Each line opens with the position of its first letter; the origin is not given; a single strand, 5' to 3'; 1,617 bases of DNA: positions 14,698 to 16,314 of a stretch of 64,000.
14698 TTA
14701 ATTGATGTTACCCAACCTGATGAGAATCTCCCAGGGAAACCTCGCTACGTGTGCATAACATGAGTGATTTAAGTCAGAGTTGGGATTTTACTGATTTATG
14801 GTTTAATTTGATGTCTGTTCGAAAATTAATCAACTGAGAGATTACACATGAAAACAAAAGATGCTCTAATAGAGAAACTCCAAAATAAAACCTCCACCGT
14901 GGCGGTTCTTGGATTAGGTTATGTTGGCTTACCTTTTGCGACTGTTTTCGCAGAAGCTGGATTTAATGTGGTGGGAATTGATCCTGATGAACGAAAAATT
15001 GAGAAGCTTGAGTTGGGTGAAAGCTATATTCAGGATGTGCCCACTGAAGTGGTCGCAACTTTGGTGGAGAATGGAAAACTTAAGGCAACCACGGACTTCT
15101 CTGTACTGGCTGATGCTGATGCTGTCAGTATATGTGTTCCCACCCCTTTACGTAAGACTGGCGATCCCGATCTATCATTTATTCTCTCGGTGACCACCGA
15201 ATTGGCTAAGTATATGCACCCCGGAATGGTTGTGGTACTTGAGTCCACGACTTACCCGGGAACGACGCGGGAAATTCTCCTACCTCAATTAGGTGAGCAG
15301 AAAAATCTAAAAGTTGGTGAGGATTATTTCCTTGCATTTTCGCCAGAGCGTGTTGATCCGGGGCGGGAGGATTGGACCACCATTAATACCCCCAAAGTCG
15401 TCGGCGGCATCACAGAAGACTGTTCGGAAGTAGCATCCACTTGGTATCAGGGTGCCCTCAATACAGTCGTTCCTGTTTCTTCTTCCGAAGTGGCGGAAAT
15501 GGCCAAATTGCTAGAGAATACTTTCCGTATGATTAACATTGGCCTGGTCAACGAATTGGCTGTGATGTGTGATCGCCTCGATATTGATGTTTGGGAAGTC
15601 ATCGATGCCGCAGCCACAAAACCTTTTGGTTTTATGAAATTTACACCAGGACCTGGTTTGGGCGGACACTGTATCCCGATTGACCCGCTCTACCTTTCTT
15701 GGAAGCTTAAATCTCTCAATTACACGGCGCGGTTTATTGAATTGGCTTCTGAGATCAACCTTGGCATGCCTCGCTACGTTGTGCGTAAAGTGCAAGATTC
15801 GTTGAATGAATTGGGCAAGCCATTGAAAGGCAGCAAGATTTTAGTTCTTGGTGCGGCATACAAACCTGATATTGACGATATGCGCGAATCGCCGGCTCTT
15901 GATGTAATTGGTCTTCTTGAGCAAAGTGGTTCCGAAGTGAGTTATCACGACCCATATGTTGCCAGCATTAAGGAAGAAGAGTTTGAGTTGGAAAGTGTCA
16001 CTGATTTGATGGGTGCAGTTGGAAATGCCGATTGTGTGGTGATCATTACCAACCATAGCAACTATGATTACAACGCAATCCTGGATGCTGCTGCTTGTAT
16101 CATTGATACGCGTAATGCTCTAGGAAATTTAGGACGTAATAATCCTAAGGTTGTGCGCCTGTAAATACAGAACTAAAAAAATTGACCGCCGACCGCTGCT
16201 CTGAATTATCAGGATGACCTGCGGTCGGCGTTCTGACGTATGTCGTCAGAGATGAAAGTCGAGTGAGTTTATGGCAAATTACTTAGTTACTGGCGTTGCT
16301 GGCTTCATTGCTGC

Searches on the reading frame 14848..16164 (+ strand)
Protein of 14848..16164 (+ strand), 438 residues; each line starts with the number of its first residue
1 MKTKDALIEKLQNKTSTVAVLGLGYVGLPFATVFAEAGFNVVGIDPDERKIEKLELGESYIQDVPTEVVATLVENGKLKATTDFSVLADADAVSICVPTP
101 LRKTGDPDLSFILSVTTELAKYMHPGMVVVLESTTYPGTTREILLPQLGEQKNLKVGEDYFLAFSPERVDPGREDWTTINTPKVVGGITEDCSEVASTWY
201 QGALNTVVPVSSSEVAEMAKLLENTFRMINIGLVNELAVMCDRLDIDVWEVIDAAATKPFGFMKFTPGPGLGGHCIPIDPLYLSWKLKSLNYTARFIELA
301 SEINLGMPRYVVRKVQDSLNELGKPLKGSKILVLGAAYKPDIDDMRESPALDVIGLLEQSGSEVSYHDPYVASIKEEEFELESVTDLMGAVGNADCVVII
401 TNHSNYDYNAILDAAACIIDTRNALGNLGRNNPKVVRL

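Call 23: find_encoding_contigs(protein=window:14848-16164:+, flank=3000, max_places=10)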
Protein window:14848-16164:+ (438 aa): 24 contigs read that carry it; 1 place shown.
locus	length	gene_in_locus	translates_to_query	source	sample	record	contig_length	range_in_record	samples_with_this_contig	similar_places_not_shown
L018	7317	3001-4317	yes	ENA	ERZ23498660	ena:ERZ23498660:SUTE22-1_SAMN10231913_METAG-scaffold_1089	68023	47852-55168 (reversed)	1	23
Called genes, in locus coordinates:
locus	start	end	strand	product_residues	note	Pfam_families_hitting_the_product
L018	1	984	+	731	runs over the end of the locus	-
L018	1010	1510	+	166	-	PF02367:TsaE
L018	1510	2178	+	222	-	PF00814:TsaD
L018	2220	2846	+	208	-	PF03167:UDG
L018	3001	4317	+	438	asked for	PF02826:2-Hacid_dh_C (faint), PF02737:3HCDH_N (faint), PF03446:NAD_binding_2 (weak), PF03721:UDPG_MGDP_dh_N, PF00984:UDPG_MGDP_dh, PF03720:UDPG_MGDP_dh_C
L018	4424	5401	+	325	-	PF00106:adh_short (weak), PF01073:3Beta_HSD, PF01370:Epimerase, PF02719:Polysacc_synt_2, PF04321:RmlD_sub_bind, PF07993:NAD_binding_4, PF13460:NAD_binding_10 (weak), PF16363:GDP_Man_Dehyd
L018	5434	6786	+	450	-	PF01943:Polysacc_synt, PF13440:Polysacc_synt_3, PF03023:MurJ, PF01554:MatE (weak)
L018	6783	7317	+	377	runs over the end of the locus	PF13439:Glyco_transf_4, PF13579:Glyco_trans_4_4, PF00534:Glycos_transf_1, PF13692:Glyco_trans_1_4, PF13524:Glyco_trans_1_2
